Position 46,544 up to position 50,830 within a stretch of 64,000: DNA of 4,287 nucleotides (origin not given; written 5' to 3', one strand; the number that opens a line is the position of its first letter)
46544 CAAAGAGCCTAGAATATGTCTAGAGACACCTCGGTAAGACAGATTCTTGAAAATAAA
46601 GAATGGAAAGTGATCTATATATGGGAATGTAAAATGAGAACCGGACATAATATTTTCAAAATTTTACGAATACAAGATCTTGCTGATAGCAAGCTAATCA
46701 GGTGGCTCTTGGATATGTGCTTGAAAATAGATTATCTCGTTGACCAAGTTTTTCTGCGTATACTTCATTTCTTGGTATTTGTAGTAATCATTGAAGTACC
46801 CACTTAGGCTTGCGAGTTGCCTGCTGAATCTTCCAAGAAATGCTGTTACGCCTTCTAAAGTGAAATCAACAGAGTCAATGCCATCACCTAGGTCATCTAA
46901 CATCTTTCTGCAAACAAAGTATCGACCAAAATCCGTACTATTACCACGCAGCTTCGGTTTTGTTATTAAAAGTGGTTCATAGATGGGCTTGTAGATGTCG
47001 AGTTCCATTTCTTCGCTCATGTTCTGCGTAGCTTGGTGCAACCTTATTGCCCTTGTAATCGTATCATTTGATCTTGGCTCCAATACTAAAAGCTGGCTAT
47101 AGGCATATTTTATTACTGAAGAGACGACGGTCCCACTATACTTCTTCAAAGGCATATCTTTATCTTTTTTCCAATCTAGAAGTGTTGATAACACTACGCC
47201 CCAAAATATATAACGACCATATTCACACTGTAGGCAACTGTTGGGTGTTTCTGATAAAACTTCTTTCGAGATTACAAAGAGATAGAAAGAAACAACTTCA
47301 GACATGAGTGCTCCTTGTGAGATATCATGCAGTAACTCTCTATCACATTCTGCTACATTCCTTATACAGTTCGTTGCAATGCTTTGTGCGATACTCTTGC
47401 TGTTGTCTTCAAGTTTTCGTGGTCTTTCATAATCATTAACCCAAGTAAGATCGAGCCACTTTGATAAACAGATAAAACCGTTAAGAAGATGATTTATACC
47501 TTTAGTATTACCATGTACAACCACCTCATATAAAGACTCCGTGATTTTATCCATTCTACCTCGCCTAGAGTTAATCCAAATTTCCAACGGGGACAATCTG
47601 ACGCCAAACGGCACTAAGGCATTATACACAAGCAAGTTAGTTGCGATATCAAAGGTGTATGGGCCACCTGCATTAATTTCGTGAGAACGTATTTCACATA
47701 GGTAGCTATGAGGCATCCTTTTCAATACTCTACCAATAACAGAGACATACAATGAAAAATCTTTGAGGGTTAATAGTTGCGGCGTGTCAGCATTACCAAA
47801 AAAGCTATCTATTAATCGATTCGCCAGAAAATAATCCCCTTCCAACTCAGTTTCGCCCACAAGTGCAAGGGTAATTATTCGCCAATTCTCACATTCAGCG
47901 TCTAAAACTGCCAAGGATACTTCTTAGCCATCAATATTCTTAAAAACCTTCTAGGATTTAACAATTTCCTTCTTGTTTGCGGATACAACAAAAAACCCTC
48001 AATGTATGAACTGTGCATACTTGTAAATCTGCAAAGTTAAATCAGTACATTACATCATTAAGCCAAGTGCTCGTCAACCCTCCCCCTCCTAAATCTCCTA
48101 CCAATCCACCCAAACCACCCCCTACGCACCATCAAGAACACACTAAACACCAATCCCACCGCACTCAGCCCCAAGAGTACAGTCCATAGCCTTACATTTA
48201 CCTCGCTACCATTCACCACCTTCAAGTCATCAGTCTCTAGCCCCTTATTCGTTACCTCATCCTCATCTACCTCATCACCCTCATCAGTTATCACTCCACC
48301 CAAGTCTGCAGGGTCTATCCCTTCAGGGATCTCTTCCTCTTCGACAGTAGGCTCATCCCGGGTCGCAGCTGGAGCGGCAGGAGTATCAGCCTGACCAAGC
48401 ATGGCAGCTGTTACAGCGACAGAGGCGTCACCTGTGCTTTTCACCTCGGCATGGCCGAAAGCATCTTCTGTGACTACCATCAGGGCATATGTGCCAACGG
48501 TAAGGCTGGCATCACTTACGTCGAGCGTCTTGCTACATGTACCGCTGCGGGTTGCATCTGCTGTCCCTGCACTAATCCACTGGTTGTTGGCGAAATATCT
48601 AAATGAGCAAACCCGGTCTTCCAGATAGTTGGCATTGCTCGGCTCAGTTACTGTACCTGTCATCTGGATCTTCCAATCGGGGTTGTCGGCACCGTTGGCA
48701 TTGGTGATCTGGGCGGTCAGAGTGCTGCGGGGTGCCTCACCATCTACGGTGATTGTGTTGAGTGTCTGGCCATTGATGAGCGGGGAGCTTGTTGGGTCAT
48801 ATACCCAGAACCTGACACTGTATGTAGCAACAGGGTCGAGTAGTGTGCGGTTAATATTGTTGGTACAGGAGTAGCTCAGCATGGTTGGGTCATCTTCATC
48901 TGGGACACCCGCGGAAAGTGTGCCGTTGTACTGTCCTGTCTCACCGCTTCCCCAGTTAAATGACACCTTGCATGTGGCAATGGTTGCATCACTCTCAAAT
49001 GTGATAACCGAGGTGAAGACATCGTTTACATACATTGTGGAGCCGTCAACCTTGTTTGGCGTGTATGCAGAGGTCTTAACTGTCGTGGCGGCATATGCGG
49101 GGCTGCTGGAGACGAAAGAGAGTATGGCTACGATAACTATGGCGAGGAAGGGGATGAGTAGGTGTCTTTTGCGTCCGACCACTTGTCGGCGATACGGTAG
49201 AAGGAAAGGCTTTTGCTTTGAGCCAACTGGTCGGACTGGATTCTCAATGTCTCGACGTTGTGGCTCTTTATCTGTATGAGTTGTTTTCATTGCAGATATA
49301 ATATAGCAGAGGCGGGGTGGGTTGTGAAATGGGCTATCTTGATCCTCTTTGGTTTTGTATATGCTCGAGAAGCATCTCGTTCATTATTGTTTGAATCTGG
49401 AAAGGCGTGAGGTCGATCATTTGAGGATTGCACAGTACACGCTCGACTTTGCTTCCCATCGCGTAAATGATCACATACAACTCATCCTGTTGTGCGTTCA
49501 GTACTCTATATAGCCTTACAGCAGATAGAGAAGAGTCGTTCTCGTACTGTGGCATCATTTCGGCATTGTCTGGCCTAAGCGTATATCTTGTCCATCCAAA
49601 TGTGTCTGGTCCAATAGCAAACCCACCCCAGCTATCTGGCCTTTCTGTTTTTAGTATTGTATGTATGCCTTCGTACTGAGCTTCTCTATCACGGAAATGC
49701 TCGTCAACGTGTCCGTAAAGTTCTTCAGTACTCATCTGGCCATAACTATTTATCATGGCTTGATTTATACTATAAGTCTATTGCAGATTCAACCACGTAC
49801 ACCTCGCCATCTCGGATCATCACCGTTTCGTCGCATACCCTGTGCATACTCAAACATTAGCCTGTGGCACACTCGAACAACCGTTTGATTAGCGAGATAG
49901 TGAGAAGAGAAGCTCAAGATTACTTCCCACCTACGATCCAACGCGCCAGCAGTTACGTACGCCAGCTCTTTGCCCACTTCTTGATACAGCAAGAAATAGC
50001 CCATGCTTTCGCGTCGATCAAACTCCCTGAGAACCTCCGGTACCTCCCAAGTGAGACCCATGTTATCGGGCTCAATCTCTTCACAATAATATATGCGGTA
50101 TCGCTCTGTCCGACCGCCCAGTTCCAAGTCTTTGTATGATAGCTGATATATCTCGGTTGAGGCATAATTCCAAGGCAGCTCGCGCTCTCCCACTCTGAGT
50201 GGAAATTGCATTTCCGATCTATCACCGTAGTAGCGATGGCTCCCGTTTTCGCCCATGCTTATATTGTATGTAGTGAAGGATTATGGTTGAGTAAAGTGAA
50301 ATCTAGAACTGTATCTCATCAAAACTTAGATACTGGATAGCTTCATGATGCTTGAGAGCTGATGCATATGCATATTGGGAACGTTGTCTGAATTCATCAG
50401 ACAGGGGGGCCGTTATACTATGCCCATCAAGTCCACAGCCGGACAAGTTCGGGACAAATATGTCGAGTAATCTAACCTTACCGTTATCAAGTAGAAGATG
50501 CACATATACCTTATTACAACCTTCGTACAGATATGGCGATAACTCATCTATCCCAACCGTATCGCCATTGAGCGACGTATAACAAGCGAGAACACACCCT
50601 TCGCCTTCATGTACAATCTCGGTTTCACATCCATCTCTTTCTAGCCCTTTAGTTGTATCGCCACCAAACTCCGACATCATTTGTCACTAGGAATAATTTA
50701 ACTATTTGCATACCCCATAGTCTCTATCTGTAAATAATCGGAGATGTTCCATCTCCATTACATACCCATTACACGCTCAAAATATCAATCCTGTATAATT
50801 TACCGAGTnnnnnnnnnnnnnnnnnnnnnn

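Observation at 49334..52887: Cluster of paralogous small uncharacterised proteins wrapped around a YgjP/DUF45 metallopeptidase and translationally coupled to mutS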

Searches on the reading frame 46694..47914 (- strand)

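Call 3: search_protein_families(library=pfam, proteins=[window:46694-47914:-], max_evalue=1)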
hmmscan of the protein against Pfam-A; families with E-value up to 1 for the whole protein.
window:46694-47914:- (406 aa): 0 families

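Call 6: search_protein_families(library=ncbifam, proteins=[window:46694-47914:-], max_evalue=1)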
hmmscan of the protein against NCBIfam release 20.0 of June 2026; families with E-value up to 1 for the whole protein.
window:46694-47914:- (406 aa): 1 family
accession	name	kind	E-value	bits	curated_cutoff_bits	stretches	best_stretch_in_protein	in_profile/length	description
NF008558.0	PRK11498.1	equivalog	0.099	10.5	992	1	208-249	560-600/872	UDP-forming cellulose synthase catalytic subunit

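Call 7: search_protein_families(library=padloc, proteins=[window:46694-47914:-], max_evalue=1)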
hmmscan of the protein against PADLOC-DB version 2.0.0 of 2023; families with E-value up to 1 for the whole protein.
window:46694-47914:- (406 aa): 0 families

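Call 8: search_protein_families(library=phrogs, proteins=[window:46694-47914:-], max_evalue=1)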
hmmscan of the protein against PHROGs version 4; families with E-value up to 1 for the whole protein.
window:46694-47914:- (406 aa): 1 family
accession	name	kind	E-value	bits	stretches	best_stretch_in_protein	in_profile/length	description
phrog_38499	-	unknown function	0.21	12.6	0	163-204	73-114/117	-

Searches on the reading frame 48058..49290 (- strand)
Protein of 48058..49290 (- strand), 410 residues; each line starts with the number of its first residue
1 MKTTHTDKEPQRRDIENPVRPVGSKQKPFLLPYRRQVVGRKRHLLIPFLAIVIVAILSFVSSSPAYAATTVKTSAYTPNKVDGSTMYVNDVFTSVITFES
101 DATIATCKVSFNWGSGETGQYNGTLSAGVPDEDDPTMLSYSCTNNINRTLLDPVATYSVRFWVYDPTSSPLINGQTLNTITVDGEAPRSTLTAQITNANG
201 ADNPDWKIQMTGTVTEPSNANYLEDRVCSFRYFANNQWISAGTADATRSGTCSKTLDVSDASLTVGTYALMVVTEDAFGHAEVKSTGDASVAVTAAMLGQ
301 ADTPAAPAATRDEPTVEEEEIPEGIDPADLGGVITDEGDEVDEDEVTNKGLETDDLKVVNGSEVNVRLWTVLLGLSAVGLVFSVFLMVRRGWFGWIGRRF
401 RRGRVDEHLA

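Call 3: search_protein_families(library=pfam, proteins=[window:48058-49290:-], max_evalue=1)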
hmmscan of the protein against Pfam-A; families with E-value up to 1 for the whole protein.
window:48058-49290:- (410 aa): 1 family
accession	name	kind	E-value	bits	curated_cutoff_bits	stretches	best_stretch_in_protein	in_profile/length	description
PF03821.22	Mtp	-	0.16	12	25.2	1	37-101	55-126/229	Golgi 4-transmembrane spanning transporter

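Call 6: search_protein_families(library=ncbifam, proteins=[window:48058-49290:-], max_evalue=1)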
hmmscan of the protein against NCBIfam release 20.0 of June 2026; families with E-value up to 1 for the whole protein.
window:48058-49290:- (410 aa): 0 families

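Call 7: search_protein_families(library=padloc, proteins=[window:48058-49290:-], max_evalue=1)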
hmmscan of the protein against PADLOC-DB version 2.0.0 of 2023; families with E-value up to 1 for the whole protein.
window:48058-49290:- (410 aa): 0 families

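Call 8: search_protein_families(library=phrogs, proteins=[window:48058-49290:-], max_evalue=1)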
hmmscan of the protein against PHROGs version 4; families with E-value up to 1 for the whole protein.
window:48058-49290:- (410 aa): 2 families
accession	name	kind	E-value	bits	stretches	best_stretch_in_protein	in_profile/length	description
phrog_31197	-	unknown function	0.063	13.3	0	71-136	12-72/288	-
phrog_30858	-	unknown function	0.34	11.9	1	107-122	15-30/39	-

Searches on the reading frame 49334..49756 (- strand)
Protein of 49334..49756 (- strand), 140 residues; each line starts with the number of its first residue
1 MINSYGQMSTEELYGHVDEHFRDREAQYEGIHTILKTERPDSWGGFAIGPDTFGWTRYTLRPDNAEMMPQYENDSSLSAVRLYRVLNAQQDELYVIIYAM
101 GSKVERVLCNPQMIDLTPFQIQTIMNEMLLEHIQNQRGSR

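Call 3: search_protein_families(library=pfam, proteins=[window:49334-49756:-], max_evalue=1)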
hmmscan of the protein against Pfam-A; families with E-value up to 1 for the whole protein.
window:49334-49756:- (140 aa): 0 families

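Call 6: search_protein_families(library=ncbifam, proteins=[window:49334-49756:-], max_evalue=1)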
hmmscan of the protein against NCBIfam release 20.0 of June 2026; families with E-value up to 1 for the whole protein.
window:49334-49756:- (140 aa): 0 families

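Call 7: search_protein_families(library=padloc, proteins=[window:49334-49756:-], max_evalue=1)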
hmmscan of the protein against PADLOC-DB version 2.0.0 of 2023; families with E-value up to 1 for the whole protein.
window:49334-49756:- (140 aa): 0 families

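Call 8: search_protein_families(library=phrogs, proteins=[window:49334-49756:-], max_evalue=1)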
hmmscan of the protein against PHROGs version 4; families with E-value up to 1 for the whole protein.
window:49334-49756:- (140 aa): 3 families
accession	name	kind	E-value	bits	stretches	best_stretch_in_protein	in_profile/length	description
phrog_25488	-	unknown function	0.22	12.2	1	62-110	59-107/197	-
phrog_9785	-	unknown function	0.28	12.1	1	5-21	22-38/48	-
phrog_5454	-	tail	0.37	9.4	1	44-99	317-367/1229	tail fiber protein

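Call 63: predict_structure(protein=window:49337-49756:-)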
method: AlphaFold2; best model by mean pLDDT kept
length: 140 residues; sequences in the alignment: 1
mean_pLDDT: 41.8   pTM: 0.31
mean pLDDT of the five models: 41.8, 38.8, 38.3, 37.9, 37.2
residues with pLDDT >= 90: 0; 70-90: 0; 50-70: 38; < 50: 102
segments of 3 or more residues with pLDDT < 50: 1-80, 86-92, 99-106, 111-114
pLDDT, mean of each block of 10 residues (from residue 1): 36 43 32 27 32 30 33 38 46 51 48 52 60 56
secondary structure, 60 per line:
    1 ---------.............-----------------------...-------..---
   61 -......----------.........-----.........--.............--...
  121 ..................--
elements in order: H10-22 E46-48 H62-67 E78-86 E92-100 E103-110 H111-115 H118-138

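Call 79: search_solved_structures(query=A2, max_evalue=10)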
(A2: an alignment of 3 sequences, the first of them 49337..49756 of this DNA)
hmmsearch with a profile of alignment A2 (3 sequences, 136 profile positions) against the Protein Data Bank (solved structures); distinct sequences matched with E-value up to 10: 0.

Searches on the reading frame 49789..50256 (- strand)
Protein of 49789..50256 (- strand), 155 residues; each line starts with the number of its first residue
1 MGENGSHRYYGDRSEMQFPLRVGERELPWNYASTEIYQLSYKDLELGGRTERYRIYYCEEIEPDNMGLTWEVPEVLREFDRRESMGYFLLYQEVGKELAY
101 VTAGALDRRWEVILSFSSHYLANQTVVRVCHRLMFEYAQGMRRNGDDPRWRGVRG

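Call 3: search_protein_families(library=pfam, proteins=[window:49789-50256:-], max_evalue=1)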
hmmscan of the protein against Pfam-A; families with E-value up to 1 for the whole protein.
window:49789-50256:- (155 aa): 0 families

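Call 6: search_protein_families(library=ncbifam, proteins=[window:49789-50256:-], max_evalue=1)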
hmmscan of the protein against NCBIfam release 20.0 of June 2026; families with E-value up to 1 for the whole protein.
window:49789-50256:- (155 aa): 0 families

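Call 7: search_protein_families(library=padloc, proteins=[window:49789-50256:-], max_evalue=1)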
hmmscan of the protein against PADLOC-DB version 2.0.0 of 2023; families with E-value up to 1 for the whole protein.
window:49789-50256:- (155 aa): 0 families

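Call 8: search_protein_families(library=phrogs, proteins=[window:49789-50256:-], max_evalue=1)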
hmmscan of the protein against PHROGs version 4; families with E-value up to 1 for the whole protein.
window:49789-50256:- (155 aa): 0 families

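Call 19: find_homologous_proteins(query=window:49789-50256:-, max_evalue=0.1)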
Query window:49789-50256:- (155 aa): 1 proteins with E <= 0.1 among 46 candidates.
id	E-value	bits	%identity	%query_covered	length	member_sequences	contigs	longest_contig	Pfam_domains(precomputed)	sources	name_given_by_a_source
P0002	9.6e-102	356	100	100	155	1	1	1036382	-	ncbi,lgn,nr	ncbi:MAG: hypothetical protein QY318_00580 [Candidatus Dojkabacteria bacterium]|nr:MAG: hypothetical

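Call 36: search_solved_structures(query=window:49789-50256:-, max_evalue=10)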
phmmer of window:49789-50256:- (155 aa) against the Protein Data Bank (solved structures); distinct sequences matched with E-value up to 10: 2.
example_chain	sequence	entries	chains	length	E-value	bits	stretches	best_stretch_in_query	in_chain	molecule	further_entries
3hib_A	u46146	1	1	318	1.1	12.5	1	30-106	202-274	Pre-mRNA-splicing helicase BRR2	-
3im1_A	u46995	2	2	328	1.1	12.4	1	30-106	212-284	Pre-mRNA-splicing helicase BRR2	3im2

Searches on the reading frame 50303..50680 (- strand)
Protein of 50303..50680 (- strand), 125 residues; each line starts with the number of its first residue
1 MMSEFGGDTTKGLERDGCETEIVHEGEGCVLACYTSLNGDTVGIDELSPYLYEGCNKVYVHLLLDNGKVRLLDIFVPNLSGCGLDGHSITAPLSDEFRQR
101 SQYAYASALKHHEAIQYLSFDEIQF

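Call 3: search_protein_families(library=pfam, proteins=[window:50303-50680:-], max_evalue=1)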
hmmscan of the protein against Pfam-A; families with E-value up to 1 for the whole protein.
window:50303-50680:- (125 aa): 0 families

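Call 6: search_protein_families(library=ncbifam, proteins=[window:50303-50680:-], max_evalue=1)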
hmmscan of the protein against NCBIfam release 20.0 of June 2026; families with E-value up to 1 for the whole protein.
window:50303-50680:- (125 aa): 0 families

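Call 7: search_protein_families(library=padloc, proteins=[window:50303-50680:-], max_evalue=1)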
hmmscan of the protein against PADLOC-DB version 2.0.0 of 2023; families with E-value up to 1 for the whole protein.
window:50303-50680:- (125 aa): 0 families

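Call 8: search_protein_families(library=phrogs, proteins=[window:50303-50680:-], max_evalue=1)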
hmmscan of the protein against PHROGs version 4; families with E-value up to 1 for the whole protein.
window:50303-50680:- (125 aa): 0 families

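Call 81: search_solved_structures(query=window:50303-50680:-, max_evalue=10)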
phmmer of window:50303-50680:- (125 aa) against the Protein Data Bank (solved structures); distinct sequences matched with E-value up to 10: 2.
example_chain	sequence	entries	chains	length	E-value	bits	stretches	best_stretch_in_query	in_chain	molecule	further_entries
8pjn_b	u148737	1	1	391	0.84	13.1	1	50-98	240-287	E3 ubiquitin-protein transferase RMND5A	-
9erq_A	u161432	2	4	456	0.86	13.1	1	55-103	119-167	Acyclic terpene utilization AtuA family protein | Citramalate lyase, subunit A (cmlA)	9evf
